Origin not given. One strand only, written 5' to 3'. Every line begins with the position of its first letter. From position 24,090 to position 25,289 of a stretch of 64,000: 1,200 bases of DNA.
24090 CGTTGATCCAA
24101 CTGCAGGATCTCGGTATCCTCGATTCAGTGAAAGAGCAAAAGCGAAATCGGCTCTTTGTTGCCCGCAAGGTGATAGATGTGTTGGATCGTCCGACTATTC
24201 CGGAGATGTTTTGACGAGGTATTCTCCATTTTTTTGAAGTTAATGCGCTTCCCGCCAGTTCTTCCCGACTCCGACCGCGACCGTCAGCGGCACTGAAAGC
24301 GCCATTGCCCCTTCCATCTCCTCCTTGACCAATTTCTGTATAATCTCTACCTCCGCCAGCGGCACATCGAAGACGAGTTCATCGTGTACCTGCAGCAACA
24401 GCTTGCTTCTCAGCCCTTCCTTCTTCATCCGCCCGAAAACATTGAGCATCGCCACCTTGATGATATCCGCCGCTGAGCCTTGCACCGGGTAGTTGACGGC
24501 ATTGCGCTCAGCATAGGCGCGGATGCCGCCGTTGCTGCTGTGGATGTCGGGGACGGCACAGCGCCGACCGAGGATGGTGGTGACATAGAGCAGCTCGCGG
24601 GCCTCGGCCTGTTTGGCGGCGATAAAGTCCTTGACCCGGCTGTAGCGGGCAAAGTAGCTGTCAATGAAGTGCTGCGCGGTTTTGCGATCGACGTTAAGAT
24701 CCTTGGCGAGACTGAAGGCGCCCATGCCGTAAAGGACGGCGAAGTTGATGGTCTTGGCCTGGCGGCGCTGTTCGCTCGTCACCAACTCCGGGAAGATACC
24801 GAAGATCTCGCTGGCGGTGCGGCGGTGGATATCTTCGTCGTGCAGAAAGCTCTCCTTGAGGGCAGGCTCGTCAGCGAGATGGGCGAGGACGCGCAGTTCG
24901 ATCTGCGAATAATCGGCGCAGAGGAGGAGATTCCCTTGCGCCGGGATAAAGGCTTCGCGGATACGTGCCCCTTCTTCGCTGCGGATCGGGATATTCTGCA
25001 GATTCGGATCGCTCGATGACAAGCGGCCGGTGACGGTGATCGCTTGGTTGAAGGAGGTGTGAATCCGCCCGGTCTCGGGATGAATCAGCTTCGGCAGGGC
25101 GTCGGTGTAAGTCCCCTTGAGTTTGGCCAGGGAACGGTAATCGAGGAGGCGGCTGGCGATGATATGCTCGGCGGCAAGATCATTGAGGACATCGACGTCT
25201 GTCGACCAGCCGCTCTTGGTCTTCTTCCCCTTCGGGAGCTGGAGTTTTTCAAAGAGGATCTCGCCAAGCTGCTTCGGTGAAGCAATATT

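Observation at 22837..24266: Fic gene apparently inserted into the 3' end of polA, leaving a duplicated polA terminus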

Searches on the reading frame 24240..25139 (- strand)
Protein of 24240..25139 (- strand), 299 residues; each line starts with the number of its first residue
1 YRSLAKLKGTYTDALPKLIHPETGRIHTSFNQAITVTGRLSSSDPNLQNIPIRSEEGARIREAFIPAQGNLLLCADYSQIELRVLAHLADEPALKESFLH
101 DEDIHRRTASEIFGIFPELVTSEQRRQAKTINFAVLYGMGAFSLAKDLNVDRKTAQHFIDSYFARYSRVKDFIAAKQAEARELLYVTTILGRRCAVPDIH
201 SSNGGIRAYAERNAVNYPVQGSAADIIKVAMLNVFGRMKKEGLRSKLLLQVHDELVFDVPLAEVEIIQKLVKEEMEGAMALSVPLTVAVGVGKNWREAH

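Call 10: find_related_loci(query=window:24240-25139:-, collection=genome_contigs, flank=6000)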
Query window:24240-25139:- (299 aa) in genome_contigs; peptide patterns used: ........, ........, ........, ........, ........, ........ (x = any residue, [..] = any of these).
600 stretches matched a pattern (row limit reached: there are more); 578 encode a relative of the query (tblastn E <= 1e-3); the best 80 are kept; 80 distinct loci.
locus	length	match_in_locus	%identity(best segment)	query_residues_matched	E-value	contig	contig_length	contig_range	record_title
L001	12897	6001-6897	73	1-299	2e-158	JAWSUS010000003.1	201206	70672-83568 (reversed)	MAG: Desulfuromonadales bacterium isolate B4G8H2-01 NODE_3_length_201206_cov_661.564623, whole genome shotgun sequence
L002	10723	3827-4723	74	1-299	9e-156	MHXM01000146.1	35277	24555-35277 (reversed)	MAG: Desulfuromonadaceae bacterium GWC2_58_13 gwc2_scaffold_5158, whole genome shotgun sequence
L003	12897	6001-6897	74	1-299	5e-153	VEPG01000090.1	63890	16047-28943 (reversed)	MAG: Desulfuromonas sp. isolate MnB_14 Mn-Desulfuromonas-1_102, whole genome shotgun sequence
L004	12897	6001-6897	73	1-299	2e-151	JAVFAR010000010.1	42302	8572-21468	MAG: Trichloromonas sp. isolate BF4_96 NODE_2569_length_42302_cov_12.169603_Biofilm4, whole genome shotgun sequence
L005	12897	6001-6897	72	1-299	6e-151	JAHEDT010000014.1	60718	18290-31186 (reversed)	MAG: Geobacteraceae bacterium isolate Ww219 NODE_387_length_60718_cov_28.269254, whole genome shotgun sequence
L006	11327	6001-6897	71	1-299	4e-150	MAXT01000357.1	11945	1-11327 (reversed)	MAG: Desulfuromonadales bacterium C00003107 5579_contig_6765.2, whole genome shotgun sequence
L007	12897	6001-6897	71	1-299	2e-148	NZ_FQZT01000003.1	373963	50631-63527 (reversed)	Malonomonas rubra DSM 5091, whole genome shotgun sequence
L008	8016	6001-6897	71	1-299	5e-148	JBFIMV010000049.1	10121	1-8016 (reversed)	MAG: Desulfuromonadales bacterium isolate Mix_sand12.2021.10.G.39 k141_2088525_length_10121_cov_16.9810, whole genome sh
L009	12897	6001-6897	72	1-299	4e-151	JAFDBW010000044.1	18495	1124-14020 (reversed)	MAG: Deltaproteobacteria bacterium isolate MB1D_Bin_7 MB1D_Bin_7_MB1D_0306_000000432617, whole genome shotgun sequence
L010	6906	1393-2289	69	1-299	1e-145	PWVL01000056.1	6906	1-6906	MAG: Desulfuromonadales bacterium isolate CSSed11_297R1 CS-Sed11-C22141, whole genome shotgun sequence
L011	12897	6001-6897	69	1-299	8e-144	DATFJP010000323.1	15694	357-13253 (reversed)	MAG TPA_asm: Desulfuromonadales bacterium isolate SMAG_U9147 k141_410309, whole genome shotgun sequence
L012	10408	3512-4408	59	1-299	4e-118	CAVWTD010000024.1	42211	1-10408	MAG: uncultured delta proteobacterium isolate MFD01476.bin.2.94 genome assembly, contig: contig_87489, whole genome shot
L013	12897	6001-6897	57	1-299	2e-118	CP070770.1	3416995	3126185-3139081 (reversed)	MAG: Deltaproteobacteria bacterium isolate bin23 chromosome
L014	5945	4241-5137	57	1-299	7e-118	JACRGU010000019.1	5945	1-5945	MAG: Nitrospirae bacterium isolate NC_groundwater_1759_Pr3_B-0.1um_42_15 SR-2_scaffold_141_326734, whole genome shotgun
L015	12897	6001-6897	58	1-299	8e-118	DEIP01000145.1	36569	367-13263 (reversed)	MAG TPA_asm: Desulfobacteraceae bacterium UBA2771 UBA2771_contig_287, whole genome shotgun sequence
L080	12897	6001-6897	72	1-299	2e-150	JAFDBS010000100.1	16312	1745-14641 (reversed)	MAG: Deltaproteobacteria bacterium isolate MB1D_Bin_3 MB1D_Bin_3_MB1D_0306_000000793705, whole genome shotgun sequence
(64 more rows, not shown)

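Call 87: search_protein_families(library=pfam, proteins=[L001:7001-7867:+, L002:4871-5395:-, L003:7136-7774:-, L004:6945-7481:+, L005:6983-7948:+, L007:7063-7446:+, L008:6989-7981:+, L009:7367-7825:-, L011:6936-7307:+, L080:7001-7288:+], max_evalue=0.0001)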
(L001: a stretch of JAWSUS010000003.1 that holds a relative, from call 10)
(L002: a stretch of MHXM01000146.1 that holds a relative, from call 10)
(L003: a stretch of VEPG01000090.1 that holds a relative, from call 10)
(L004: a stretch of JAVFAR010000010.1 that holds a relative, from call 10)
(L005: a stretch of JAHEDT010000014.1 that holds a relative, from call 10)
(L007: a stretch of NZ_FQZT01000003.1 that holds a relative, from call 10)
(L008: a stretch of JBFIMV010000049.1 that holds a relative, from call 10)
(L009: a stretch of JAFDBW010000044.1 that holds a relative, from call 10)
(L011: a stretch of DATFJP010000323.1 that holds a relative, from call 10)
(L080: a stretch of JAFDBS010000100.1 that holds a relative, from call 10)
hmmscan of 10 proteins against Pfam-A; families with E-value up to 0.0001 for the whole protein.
L001:7001-7867:+ (288 aa): 5 families
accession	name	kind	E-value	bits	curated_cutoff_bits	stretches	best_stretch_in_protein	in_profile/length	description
PF03446.21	NAD_binding_2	-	6.6e-38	130.7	21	1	4-163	1-161/161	NAD binding domain of 6-phosphogluconate dehydrogenase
PF14833.11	NAD_binding_11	-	4.6e-17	62.8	30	1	166-286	1-122/122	NAD-binding of NADP-dependent 3-hydroxyisobutyrate dehydrogenase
PF02826.25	2-Hacid_dh_C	-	3.4e-07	30.2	25.1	1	3-116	37-147/178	D-isomer specific 2-hydroxyacid dehydrogenase, NAD binding domain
PF03807.23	F420_oxidored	-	8.8e-06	26.7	21.6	1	5-94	2-90/94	NADP oxidoreductase coenzyme F420-dependent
PF21761.2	RedAm-like_C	-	4e-05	24.3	27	1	185-288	22-127/127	NADPH-dependent reductive aminase-like, C-terminal domain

L002:4871-5395:- (174 aa): 0 families

L003:7136-7774:- (212 aa): 0 families

L004:6945-7481:+ (178 aa): 0 families

L005:6983-7948:+ (321 aa): 1 family
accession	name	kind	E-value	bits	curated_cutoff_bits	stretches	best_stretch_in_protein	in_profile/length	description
PF13557.12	Phenol_MetA_deg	-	1.7e-60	205.5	22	1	66-317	1-242/242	Putative MetA-pathway of phenol degradation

L007:7063-7446:+ (127 aa): 2 families
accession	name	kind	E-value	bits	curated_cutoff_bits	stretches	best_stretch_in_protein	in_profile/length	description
PF13442.11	Cytochrome_CBB3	-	2e-06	28.4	27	1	49-91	2-44/68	Cytochrome C oxidase, cbb3-type, subunit III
PF00034.26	Cytochrom_C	-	2.2e-06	29.3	21.3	1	52-91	3-44/90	Cytochrome c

L008:6989-7981:+ (330 aa): 3 families
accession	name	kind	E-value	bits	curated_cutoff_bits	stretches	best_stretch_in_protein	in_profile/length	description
PF04055.27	Radical_SAM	-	8.6e-36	124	29.5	1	23-181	3-165/166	Radical SAM superfamily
PF06463.18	Mob_synth_C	-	8.4e-31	107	37.4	1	188-312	2-127/128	Molybdenum Cofactor Synthesis C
PF13353.11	Fer4_12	-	3e-05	24.8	22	1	25-127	13-114/137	4Fe-4S single cluster domain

L009:7367-7825:- (152 aa): 0 families

L011:6936-7307:+ (123 aa): 0 families

L080:7001-7288:+ (95 aa): 1 family
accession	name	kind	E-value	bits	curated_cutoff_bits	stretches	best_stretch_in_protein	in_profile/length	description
PF11823.13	Se_S_carrier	-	1.4e-23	82.6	25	1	6-74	1-69/69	Putative Se/S carrier protein-like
